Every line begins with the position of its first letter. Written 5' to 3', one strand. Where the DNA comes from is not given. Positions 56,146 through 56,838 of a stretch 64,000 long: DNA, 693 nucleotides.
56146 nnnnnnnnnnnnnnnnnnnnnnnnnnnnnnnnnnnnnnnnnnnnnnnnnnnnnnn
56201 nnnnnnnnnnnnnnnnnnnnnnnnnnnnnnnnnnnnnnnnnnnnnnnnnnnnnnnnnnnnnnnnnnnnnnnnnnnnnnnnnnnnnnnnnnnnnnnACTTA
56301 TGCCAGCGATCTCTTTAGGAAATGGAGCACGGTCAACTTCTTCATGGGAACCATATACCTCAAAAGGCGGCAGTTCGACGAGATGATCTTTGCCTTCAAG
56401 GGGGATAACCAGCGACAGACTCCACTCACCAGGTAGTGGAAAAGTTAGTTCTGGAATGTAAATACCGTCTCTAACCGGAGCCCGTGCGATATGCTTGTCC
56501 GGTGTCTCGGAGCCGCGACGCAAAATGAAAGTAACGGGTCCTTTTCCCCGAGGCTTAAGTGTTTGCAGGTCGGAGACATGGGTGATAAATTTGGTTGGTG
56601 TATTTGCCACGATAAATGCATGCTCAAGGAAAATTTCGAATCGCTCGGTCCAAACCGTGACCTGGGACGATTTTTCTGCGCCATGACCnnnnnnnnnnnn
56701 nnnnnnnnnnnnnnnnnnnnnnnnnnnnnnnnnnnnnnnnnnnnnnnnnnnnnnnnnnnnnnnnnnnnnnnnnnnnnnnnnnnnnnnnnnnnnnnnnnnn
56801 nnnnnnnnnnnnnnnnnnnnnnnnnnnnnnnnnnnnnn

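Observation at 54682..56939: Tandem duplication and remodelling of the periplasmic adaptor gene, with His/Cys-rich metal-binding segments at both termini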

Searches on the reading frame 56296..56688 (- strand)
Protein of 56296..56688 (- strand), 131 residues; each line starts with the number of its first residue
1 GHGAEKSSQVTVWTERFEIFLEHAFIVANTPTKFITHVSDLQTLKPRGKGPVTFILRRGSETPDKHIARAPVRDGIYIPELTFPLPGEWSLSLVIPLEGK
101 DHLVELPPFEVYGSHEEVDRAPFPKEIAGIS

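Call 34: search_protein_families(library=pfam, proteins=[window:56299-56682:-], max_evalue=10)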
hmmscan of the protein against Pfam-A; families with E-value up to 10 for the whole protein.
window:56299-56682:- (128 aa): 0 families

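Call 51: predict_structure(alignment_id=A3)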
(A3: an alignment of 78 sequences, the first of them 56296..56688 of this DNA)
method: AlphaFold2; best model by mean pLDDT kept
length: 131 residues; sequences in the alignment: 78
mean_pLDDT: 91.2   pTM: 0.84
mean pLDDT of the five models: 91.2, 91.0, 90.7, 90.0, 89.9
residues with pLDDT >= 90: 110; 70-90: 9; 50-70: 9; < 50: 3
segments of 3 or more residues with pLDDT < 50: 1-3
pLDDT, mean of each block of 10 residues (from residue 1): 69 96 96 98 94 95 95 97 96 96 95 94 68 58
secondary structure, 60 per line:
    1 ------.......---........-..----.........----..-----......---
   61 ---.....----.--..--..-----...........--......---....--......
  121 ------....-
elements in order: E7-13 E17-24 E32-40 E52-57 E64-68 E87-97 E100-105 E109-112 H115-120 E127-130

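Call 55: search_protein_representatives(protein=window:56296-56688:-)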
Query: 131 residues. Proteins with E-value up to 0.001 (for the whole library): 390; up to 1e-10: 111; up to 1e-30: 19. The best 150 are listed.
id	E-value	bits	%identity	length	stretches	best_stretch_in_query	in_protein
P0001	1.7e-82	290.3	100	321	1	1-131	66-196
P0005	1.0e-46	174.5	62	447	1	1-131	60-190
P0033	2.7e-46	173.1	62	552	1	4-131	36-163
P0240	5.9e-46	172.0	58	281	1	4-131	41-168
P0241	3.4e-43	163.1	59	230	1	4-131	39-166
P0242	1.8e-42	160.8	61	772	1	2-131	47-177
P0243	3.3e-40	153.4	55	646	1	2-131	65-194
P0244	5.4e-39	149.5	60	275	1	4-113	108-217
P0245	8.4e-38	145.6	52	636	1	2-129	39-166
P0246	3.2e-37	143.8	53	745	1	1-131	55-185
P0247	3.4e-35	137.2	53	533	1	3-131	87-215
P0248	4.7e-34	133.5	65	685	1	26-122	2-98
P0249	4.2e-33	130.4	55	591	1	4-130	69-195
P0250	8.5e-32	126.2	48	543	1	6-130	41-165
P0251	1.3e-31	125.6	49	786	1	1-131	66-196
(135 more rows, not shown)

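Call 58: search_solved_structures(query=A3, max_evalue=1, show_alignments=0)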
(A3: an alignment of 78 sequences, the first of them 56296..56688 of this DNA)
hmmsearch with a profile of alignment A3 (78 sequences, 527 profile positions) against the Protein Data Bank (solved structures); distinct sequences matched with E-value up to 1: 33.
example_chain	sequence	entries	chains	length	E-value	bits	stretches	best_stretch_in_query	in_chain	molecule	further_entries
3lnn_A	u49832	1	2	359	3.4e-45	157.7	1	177-508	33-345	Membrane fusion protein (MFP) heavy metal cation efflux ZneB (CzcB-like)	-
5nik_D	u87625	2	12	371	5.2e-32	114.2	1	200-508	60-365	Macrolide export protein MacA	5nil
9qgy_G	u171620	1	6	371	1e-31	113.3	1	200-508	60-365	Macrolide export protein MacA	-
3fpp_A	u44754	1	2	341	1.5e-31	112.7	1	201-508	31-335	Macrolide-specific efflux protein macA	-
6vej_P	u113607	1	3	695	2e-29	105.7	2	218-511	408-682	Probable Resistance-Nodulation-Cell Division (RND) efflux membrane fusion protein,Probable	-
9j3d_D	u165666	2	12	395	8.5e-29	103.6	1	197-513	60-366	RND efflux system, MexC-like protein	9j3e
4dk0_A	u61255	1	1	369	4.9e-26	94.5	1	176-507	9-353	Putative MacA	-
20yy_D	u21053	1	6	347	9.2e-24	87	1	196-516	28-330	Multidrug efflux RND transporter periplasmic adaptor subunit MexJ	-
3t51_B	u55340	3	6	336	1.1e-22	83.5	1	321-512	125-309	Cation efflux system protein CusB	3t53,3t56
3ne5_B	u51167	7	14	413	1.3e-22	83.2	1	321-512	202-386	Cation efflux system protein cusB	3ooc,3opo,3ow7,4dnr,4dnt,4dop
3h94_A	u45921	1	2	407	1.4e-22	83.1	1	321-511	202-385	Cation efflux system protein cusB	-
4dk1_A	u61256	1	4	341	3e-20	75.4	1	176-507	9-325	Putative MacA, Multidrug resistance protein mexA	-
5ng5_E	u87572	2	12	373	3.4e-18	68.6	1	194-512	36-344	Multidrug efflux pump subunit AcrA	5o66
9tg4_D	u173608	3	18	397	3.7e-18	68.5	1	193-512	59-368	Multidrug efflux pump subunit AcrA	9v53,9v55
5v5s_D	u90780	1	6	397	4.1e-18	68.4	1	193-512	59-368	Multidrug efflux pump subunit AcrA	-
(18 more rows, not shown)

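Call 82: fold_search(model_id=the predicted structure, library=pdb)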
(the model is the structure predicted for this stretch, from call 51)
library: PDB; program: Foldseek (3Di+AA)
matches with E <= 10: 1483; with E <= 0.001: 0
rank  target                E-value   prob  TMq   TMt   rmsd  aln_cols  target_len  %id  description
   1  9ll2_A                3.9e-03  1.00  0.56  0.66   4.0       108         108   12  Crystal structure of the Helicobacter pylori copper resistance determinant CrdA in the apo form (released 2025-11-19)
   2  3idu_B                4.6e-03  1.00  0.41  0.47   8.8       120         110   11  Crystal Structure of the CARDB domain of the PF1109 protein in complex with di-metal ions from Pyrococcus furiosus, No (released 2009-08-04)
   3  7zgj_A                8.9e-03  1.00  0.49  0.12  10.0       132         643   10  Trypanosoma brucei gambiense ISG65 in complex with human complement component C3 (released 2023-04-05)
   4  9ll4_A                9.3e-03  1.00  0.55  0.66   4.1       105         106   13  Crystal structure of the Helicobacter pylori copper resistance determinant CrdA in complex with silver ions in space g (released 2025-11-19)
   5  3idu_A                9.3e-03  1.00  0.40  0.44   8.9       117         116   11  Crystal Structure of the CARDB domain of the PF1109 protein in complex with di-metal ions from Pyrococcus furiosus, No (released 2009-08-04)
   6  6cpd_B                1.1e-02  1.00  0.53  0.55   4.3       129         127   15  Crystal structure of PmoD soluble domain from Methylocystis sp. ATCC 49242 (Rockwell) (released 2018-10-31)
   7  6cpd_A                1.3e-02  1.00  0.51  0.53   4.5       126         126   14  Crystal structure of PmoD soluble domain from Methylocystis sp. ATCC 49242 (Rockwell) (released 2018-10-31)
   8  8oxx_A                1.3e-02  1.00  0.48  0.16   4.7       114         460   14  Transglutaminase 3 in complex with inhibitor Z-don and DH patient-derived Fab DH63-B02 (released 2023-10-18)
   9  8dke_P                1.6e-02  1.00  0.45  0.21   4.8       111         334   14  Cryo-EM structure of cystinosin in a cytosol-open state (released 2022-09-21)
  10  3mnm_C                1.6e-02  0.98  0.36  0.41   8.1       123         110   11  Crystal structure of GAE domain of GGA2p from Saccharomyces cerevisiae (released 2010-09-08)
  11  8rmx_A                1.7e-02  1.00  0.48  0.16   4.7       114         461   14  Transglutaminase 3 in complex with DH patient-derived Fab DH63-A02 (released 2025-03-12)
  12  6s7o_G                2.1e-02  1.00  0.51  0.19   3.0        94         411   11  Cryo-EM structure of human oligosaccharyltransferase complex OST-A (released 2019-12-18)
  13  6rqj_B                2.3e-02  1.00  0.56  0.13   6.8       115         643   14  Structure of human complement C5 complexed with tick inhibitors OmCI, RaCI1 and CirpT1 (released 2020-01-08)
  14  2p9r_A                2.3e-02  1.00  0.50  0.60   3.8       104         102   12  Human alpha2-macroglogulin is composed of multiple domains, as predicted by homology with complement component C3 (released 2007-08-21)
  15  8rmy_D                2.4e-02  1.00  0.48  0.16   4.3       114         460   14  Transglutaminase 3 in complex with inhibitor Z-don and DH patient-derived Fab DH63-A02 (released 2025-03-12)
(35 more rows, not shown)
